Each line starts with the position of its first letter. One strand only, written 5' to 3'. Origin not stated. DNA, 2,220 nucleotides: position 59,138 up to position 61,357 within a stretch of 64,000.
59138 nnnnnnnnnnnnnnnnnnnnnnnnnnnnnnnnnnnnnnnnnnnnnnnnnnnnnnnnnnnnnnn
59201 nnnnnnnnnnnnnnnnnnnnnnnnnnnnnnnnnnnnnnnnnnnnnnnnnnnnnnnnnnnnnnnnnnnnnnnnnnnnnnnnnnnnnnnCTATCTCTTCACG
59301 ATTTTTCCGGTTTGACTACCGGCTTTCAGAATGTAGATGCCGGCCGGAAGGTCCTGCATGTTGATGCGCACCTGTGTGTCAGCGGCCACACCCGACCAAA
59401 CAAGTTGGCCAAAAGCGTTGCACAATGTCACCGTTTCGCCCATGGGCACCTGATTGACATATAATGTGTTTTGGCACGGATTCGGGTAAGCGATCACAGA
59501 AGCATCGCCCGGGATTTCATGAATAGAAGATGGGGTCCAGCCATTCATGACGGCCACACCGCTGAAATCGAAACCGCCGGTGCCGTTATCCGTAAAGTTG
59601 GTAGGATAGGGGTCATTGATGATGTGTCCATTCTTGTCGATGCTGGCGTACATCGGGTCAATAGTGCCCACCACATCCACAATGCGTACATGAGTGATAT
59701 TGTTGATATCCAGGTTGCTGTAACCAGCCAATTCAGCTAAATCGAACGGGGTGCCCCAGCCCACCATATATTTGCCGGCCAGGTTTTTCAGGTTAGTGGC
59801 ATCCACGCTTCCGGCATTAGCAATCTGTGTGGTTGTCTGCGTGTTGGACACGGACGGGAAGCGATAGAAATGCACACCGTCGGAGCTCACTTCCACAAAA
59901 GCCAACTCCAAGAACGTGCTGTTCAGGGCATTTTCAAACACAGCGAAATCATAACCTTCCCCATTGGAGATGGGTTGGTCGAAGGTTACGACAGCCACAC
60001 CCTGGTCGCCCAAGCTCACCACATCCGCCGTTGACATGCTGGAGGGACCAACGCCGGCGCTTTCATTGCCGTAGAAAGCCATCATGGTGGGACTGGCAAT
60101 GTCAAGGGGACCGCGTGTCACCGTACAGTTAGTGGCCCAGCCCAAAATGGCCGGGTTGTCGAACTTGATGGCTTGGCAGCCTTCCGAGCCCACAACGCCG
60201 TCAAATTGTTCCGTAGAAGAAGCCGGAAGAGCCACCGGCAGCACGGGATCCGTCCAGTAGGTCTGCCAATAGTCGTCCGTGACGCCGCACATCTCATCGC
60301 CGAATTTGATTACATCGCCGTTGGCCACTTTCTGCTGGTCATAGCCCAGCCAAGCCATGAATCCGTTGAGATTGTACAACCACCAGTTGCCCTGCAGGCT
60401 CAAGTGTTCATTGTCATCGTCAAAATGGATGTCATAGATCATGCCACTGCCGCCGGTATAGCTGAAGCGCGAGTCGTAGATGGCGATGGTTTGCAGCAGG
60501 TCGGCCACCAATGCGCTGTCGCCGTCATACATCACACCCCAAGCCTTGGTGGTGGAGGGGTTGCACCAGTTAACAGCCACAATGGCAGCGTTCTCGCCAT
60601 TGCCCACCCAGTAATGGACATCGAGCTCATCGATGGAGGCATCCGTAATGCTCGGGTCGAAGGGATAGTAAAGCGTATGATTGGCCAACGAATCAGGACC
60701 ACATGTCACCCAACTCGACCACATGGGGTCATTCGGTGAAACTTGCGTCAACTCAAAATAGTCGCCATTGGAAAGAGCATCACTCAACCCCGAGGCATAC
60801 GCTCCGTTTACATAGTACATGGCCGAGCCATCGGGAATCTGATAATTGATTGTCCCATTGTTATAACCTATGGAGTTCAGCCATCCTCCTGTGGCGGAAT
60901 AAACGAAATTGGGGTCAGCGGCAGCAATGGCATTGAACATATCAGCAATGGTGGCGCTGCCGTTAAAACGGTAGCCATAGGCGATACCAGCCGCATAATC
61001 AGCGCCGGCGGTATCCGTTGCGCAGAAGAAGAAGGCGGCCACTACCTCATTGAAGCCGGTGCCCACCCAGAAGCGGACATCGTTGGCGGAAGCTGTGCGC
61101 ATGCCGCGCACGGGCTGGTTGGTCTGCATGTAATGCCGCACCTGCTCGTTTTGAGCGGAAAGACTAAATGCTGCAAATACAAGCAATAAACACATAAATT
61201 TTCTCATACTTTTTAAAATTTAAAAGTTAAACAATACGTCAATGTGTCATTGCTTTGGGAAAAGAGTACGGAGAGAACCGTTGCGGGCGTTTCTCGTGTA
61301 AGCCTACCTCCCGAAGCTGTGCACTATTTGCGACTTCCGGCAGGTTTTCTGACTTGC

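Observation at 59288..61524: Cobalamin riboswitch controlling a T9SS-secreted protein with two transcobalamin-like repeats, with no transporter attached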

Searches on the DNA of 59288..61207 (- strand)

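Call 68: search_rna_families(sources=[L011, L031, L040, L047, L049, L053, L056, L057, L058, L059], threshold=gathering)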
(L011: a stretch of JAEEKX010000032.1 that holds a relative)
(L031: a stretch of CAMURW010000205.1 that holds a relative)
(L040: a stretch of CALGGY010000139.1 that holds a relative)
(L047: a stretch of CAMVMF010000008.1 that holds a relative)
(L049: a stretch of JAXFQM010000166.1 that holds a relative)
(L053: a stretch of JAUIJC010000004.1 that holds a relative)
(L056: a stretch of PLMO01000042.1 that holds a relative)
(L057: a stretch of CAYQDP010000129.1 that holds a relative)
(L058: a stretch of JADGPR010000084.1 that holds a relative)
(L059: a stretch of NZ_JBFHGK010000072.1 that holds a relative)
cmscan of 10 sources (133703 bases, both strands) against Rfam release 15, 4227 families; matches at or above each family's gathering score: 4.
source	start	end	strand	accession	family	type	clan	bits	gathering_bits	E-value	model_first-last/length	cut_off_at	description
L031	439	697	+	RF00174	Cobalamin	Cis-reg; riboswitch;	CL00101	79.1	31.5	1.7e-17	1-189/189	no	Cobalamin riboswitch aptamer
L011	10456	10528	+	RF00005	tRNA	Gene; tRNA;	CL00001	73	29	9.6e-14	1-71/71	no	tRNA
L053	6392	6654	+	RF00174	Cobalamin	Cis-reg; riboswitch;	CL00101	65.1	31.5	1.7e-13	1-189/189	no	Cobalamin riboswitch aptamer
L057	1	80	+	RF00174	Cobalamin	Cis-reg; riboswitch;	CL00101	34.7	31.5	8.6e-05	101-189/189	5'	Cobalamin riboswitch aptamer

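Call 69: search_rna_families(sources=[L060, L062, L063, L068, L071, L073, L075, L077, L078, L080], threshold=gathering)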
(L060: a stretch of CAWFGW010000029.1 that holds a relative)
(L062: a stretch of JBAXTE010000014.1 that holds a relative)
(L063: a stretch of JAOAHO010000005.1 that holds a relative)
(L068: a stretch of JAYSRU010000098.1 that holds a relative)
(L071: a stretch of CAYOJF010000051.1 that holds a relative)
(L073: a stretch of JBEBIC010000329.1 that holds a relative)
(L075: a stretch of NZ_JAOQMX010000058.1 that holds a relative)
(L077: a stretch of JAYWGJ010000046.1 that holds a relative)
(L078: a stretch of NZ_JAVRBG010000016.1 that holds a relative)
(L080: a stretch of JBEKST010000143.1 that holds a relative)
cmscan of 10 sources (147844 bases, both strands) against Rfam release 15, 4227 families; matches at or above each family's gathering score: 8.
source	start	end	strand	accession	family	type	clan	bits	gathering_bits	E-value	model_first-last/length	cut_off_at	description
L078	5450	5660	+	RF00174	Cobalamin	Cis-reg; riboswitch;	CL00101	99.3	31.5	3.1e-23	1-189/189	no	Cobalamin riboswitch aptamer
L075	6638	6871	+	RF00174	Cobalamin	Cis-reg; riboswitch;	CL00101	96.1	31.5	2.6e-22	1-189/189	no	Cobalamin riboswitch aptamer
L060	6580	6794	+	RF00174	Cobalamin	Cis-reg; riboswitch;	CL00101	92.1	31.5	3.5e-21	1-189/189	no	Cobalamin riboswitch aptamer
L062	6667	6945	+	RF00174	Cobalamin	Cis-reg; riboswitch;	CL00101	74.9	31.5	2.9e-16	1-189/189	no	Cobalamin riboswitch aptamer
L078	19075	19156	-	RF01705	Flavo-1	Gene; sRNA;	-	65.4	42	1.1e-11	1-76/76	no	Flavo-1 RNA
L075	12695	12779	-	RF01705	Flavo-1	Gene; sRNA;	-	60.7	42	2.1e-10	1-76/76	no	Flavo-1 RNA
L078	502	593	-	RF01705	Flavo-1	Gene; sRNA;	-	59.5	42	4.6e-10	1-76/76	no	Flavo-1 RNA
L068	5156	5245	-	RF01705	Flavo-1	Gene; sRNA;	-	56.2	42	3.6e-09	1-76/76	no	Flavo-1 RNA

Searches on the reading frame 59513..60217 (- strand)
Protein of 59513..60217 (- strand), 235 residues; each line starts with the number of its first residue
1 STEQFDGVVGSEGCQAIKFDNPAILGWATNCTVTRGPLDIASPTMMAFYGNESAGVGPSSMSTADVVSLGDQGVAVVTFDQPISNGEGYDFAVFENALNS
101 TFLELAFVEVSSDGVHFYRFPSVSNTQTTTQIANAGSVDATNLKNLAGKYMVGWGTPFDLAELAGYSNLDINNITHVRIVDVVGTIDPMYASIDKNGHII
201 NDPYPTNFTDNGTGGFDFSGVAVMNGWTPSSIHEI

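Call 31: find_homologous_proteins(query=window:59513-60217:-)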
Query seq(235 aa) (235 aa): 8000 proteins with E <= 0.001 among 8000 candidates; the best 120 are listed.
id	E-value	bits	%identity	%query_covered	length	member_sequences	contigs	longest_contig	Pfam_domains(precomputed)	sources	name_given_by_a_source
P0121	9.5e-106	371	73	99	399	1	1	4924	PF18962.8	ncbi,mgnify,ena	mgnify:CR=1 FL=1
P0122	1.1e-102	361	99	70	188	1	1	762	-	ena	-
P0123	7.7e-102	358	95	71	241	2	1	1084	PF18962.8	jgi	jgi:hypothetical protein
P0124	1.3e-99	351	69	97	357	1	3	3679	PF18962.8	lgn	-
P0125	6.5e-96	338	65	100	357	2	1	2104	PF18962.8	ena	-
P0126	5.2e-94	332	67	97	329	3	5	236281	PF18962.8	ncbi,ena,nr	ncbi:MAG: T9SS type A sorting domain-containing protein [Bacteroidales bacterium]|nr:T9SS type A sor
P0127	1.2e-93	331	67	98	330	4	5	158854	PF18962.8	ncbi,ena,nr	ncbi:MAG: T9SS type A sorting domain-containing protein [Bacteroidales bacterium]|nr:T9SS type A sor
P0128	1.5e-93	331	67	98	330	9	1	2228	PF18962.8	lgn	-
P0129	8.2e-93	328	65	98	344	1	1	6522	PF18962.8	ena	-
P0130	7.5e-92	325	69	91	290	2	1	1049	PF18962.8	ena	-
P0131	7.5e-91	322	65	97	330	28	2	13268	PF18962.8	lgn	-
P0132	9.4e-91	322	64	99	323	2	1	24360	PF18962.8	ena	-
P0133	3.1e-88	313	64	97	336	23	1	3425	PF18962.8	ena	-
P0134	3.6e-88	313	64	97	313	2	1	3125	PF18962.8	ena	-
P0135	1.5e-87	311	61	99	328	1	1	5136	PF18962.8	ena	-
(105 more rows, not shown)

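Call 38: search_solved_structures(query=A3, max_evalue=10, show_alignments=3)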
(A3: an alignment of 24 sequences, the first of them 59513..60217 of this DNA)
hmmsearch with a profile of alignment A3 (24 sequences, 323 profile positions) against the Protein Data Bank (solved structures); distinct sequences matched with E-value up to 10: 11.
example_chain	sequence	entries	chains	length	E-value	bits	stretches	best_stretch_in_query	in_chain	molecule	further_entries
7pzj_A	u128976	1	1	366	4.9e-10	41.8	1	251-323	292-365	Lipase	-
5jvk_A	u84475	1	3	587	3.5e-06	29.1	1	254-320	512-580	Uncharacterized protein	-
8glj_D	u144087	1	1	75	6.5e-06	28.2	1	256-322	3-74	Por secretion system C-terminal sorting domain-containing protein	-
8glk_D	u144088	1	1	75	3.8e-05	25.7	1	256-323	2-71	Endonuclease I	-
8h97_A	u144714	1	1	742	4.2e-05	25.5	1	246-320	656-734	Beta-agarase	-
8qb1_A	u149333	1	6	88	0.02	16.7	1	258-323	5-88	Mirolase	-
6bws_A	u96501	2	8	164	0.47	12.2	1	26-107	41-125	Glycolate utilization protein | Efga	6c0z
1kj1_A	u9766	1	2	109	0.61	11.9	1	12-76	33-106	lectin I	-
3mwm_A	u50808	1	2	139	0.68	11.7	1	26-77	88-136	Putative metal uptake regulation protein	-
2p61_A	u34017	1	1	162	0.81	11.5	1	115-172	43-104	Hypothetical protein TM_1646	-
7vo0_G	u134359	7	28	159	0.91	11.3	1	26-77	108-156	Putative metal uptake regulation protein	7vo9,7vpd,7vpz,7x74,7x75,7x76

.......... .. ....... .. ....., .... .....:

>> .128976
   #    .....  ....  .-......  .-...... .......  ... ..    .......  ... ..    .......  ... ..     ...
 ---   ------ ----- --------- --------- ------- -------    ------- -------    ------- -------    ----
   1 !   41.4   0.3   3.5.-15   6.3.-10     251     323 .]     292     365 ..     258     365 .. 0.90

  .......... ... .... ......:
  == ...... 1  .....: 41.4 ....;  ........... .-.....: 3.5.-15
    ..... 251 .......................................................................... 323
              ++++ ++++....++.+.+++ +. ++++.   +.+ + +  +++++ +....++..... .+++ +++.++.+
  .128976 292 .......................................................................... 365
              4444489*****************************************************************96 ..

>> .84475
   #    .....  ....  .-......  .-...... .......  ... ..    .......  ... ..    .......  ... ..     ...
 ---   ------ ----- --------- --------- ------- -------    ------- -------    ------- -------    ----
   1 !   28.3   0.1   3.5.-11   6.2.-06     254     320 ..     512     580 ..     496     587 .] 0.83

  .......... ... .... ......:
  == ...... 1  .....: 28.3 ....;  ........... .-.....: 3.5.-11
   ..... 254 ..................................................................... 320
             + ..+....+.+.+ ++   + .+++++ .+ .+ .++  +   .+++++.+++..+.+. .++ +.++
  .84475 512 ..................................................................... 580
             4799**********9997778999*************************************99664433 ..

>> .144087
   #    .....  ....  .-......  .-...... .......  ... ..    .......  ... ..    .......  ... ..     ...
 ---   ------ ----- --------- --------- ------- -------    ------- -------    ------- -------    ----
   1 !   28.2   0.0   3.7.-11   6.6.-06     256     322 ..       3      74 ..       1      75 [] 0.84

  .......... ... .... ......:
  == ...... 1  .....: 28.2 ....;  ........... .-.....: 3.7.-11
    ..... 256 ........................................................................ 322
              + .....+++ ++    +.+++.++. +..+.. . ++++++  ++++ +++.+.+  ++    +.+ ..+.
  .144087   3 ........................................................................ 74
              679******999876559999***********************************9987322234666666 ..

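Call 52: predict_structure(alignment_id=A4)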
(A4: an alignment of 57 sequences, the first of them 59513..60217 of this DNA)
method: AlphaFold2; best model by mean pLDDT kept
length: 235 residues; sequences in the alignment: 57
mean_pLDDT: 92.1   pTM: 0.91
mean pLDDT of the five models: 92.1, 89.4, 86.3, 86.0, 85.3
residues with pLDDT >= 90: 185; 70-90: 39; 50-70: 9; < 50: 2
segments of 3 or more residues with pLDDT < 50: none
pLDDT, mean of each block of 10 residues (from residue 1): 64 86 97 97 96 97 95 98 96 90 91 98 94 88 92 95 95 98 96 97 90 93 91 57
secondary structure, 60 per line:
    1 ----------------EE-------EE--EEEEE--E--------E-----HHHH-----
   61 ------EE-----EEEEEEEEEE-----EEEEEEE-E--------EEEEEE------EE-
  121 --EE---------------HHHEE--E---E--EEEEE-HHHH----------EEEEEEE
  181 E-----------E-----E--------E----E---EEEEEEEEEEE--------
elements in order: E30-34 H52-55 E74-83 E89-95 E106-111 E154-158 H160-163 E174-181 E217-227

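Call 58: fold_search(model_id=the predicted structure, library=pdb)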
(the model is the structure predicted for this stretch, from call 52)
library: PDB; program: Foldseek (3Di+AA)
matches with E <= 10: 582; with E <= 0.001: 2
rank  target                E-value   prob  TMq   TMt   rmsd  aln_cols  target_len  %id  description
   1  7biz_B                4.2e-04  1.00  0.43  0.23  10.3       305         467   12  Structure of a B12 binding lipoprotein from Bacteroides thetaiotaomicron (released 2022-03-02)
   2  7biz_A                5.3e-04  1.00  0.42  0.23  10.4       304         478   12  Structure of a B12 binding lipoprotein from Bacteroides thetaiotaomicron (released 2022-03-02)
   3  9efk_M                1.1e-03  0.99  0.35  0.13  11.3       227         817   10  Cryo-EM structure of the portal-tail complex of LME-1 phage (released 2025-04-16)
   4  8blw_B                1.9e-03  0.99  0.42  0.17  12.2       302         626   16  Vitamin B12 transporter BtuB1 with lipoprotein BtuG1 from B. theta (released 2023-08-16)
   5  5zu6                  4.4e-03  0.99  0.39  0.56   7.9       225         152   12  A CBM32 derived from alginate lyase B (AlyB-OU02) (released 2018-06-20)
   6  3nng_A                4.4e-03  0.91  0.29  0.41  10.0       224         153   12  Crystal structure of the F5/8 type C domain of Q5LFR2_BACFN protein from Bacteroides fragilis. Northeast Structural Ge (released 2010-08-18)
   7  3hnb                  6.5e-03  0.89  0.29  0.40   9.2       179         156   12  Factor VIII Trp2313-His2315 segment is involved in membrane binding as shown by crystal structure of complex between fac (released 2010-01-19)
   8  4a44                  7.3e-03  0.97  0.28  0.43   7.5       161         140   13  CpGH89CBM32-5, from Clostridium perfringens, in complex with the Tn Antigen (released 2012-04-04)
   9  4aqs_A                7.3e-03  0.85  0.30  0.18   9.4       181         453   10  Laminin beta1 LN-LE1-4 structure (released 2012-08-15)
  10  9d5d                  7.8e-03  0.69  0.26  0.36  12.5       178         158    8  Crystal Structure of Blood Coagulation Factor VIII C2 Domain Mutant L2251A/L2252A (released 2024-09-04)
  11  4mo3                  8.7e-03  0.51  0.24  0.33  12.8       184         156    9  Crystal Structure of Porcine C2 Domain of Blood Coagulation Factor VIII (released 2013-11-06)
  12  3nng_B                9.2e-03  0.93  0.25  0.37   7.1       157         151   12  Crystal structure of the F5/8 type C domain of Q5LFR2_BACFN protein from Bacteroides fragilis. Northeast Structural Ge (released 2010-08-18)
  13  4wnx_A                9.2e-03  0.72  0.35  0.22  13.2       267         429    8  Netrin 4 lacking the C-terminal Domain (released 2016-02-10)
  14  1gny_A                9.8e-03  0.57  0.28  0.36   8.7       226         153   11  xylan-binding module CBM15 (released 2001-11-29)
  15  4a41                  1.0e-02  0.96  0.28  0.44   7.5       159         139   12  CpGH89CBM32-5, from Clostridium perfringens, in complex with galactose (released 2012-04-04)
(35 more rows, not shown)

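Call 89: search_protein_representatives(alignment_id=A4)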
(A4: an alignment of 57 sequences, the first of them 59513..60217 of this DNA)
Query: 57 sequences, 320 profile positions. Proteins with E-value up to 0.001 (for the whole library): 101686; up to 1e-10: 1899; up to 1e-30: 1184. The best 150 are listed.
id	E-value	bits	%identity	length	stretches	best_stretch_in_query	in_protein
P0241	2.4e-234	792.1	-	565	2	18-320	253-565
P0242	1.3e-140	484.2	-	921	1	16-319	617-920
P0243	3.4e-138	476.2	-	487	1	19-320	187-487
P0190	1.4e-137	474.2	-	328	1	7-320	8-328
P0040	2.7e-135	466.7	-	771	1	11-320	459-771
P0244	5.0e-134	462.5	-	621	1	12-319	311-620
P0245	3.7e-132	456.4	-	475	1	10-320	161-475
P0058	8.6e-132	455.2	-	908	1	19-319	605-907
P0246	1.1e-131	454.8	-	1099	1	20-319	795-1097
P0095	3.3e-131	453.2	-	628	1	12-320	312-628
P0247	9.0e-130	448.5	-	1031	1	19-320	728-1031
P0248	7.4e-129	445.5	-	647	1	14-319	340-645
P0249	8.5e-129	445.3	-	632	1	14-320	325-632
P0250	1.0e-128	445.0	-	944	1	14-320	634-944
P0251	4.4e-128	443.0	-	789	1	11-320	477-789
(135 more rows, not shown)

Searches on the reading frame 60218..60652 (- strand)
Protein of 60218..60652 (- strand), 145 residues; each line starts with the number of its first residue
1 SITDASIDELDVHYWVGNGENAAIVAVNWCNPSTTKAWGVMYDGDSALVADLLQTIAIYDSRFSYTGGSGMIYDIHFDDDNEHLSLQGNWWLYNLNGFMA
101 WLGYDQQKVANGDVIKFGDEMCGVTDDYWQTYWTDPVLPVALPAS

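Call 33: search_solved_structures(query=A2, max_evalue=10, show_alignments=3)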
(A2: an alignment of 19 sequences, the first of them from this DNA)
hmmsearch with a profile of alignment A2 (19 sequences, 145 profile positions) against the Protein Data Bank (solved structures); distinct sequences matched with E-value up to 10: 2.
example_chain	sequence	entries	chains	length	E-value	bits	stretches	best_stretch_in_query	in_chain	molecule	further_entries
5jwj_A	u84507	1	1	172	0.13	15.9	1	5-99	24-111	Protein-lysine N-methyltransferase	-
5fa8_A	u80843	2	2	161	0.15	15.7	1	5-99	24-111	Ribosomal protein L11 methyltransferase, putative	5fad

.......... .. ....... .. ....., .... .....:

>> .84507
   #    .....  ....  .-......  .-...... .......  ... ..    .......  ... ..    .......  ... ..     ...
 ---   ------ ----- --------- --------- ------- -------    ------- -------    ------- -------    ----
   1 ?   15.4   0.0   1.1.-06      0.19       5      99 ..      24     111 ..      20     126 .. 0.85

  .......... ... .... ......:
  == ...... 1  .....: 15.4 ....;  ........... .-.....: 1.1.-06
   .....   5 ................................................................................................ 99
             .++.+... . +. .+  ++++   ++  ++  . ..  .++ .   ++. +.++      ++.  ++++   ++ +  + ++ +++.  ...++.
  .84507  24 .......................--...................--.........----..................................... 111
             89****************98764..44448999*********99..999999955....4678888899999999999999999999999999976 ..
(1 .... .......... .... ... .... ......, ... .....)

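Call 36: search_protein_families(library=pfam, proteins=[window:60218-60652:-], max_evalue=1)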
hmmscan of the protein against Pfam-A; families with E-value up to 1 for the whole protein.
seq(145 aa): 1 family
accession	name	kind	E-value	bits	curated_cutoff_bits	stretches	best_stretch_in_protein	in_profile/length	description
PF14478.12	DUF4430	-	0.00016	22.5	23.8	1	71-117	25-68/72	Domain of unknown function (DUF4430)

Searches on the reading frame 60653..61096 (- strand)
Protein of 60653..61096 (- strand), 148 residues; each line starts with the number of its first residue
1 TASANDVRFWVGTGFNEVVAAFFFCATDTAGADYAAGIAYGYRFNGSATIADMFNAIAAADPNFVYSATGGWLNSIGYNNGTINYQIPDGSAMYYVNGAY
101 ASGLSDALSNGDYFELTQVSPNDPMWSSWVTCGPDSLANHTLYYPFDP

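Call 36: search_protein_families(library=pfam, proteins=[window:60653-61096:-], max_evalue=1)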
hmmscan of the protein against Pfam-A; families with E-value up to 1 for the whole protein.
seq(148 aa): 1 family
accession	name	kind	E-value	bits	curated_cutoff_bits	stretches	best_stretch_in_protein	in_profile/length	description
PF24265.1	DUF7466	-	0.2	12.1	27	0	96-108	35-47/55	Family of unknown function (DUF7466)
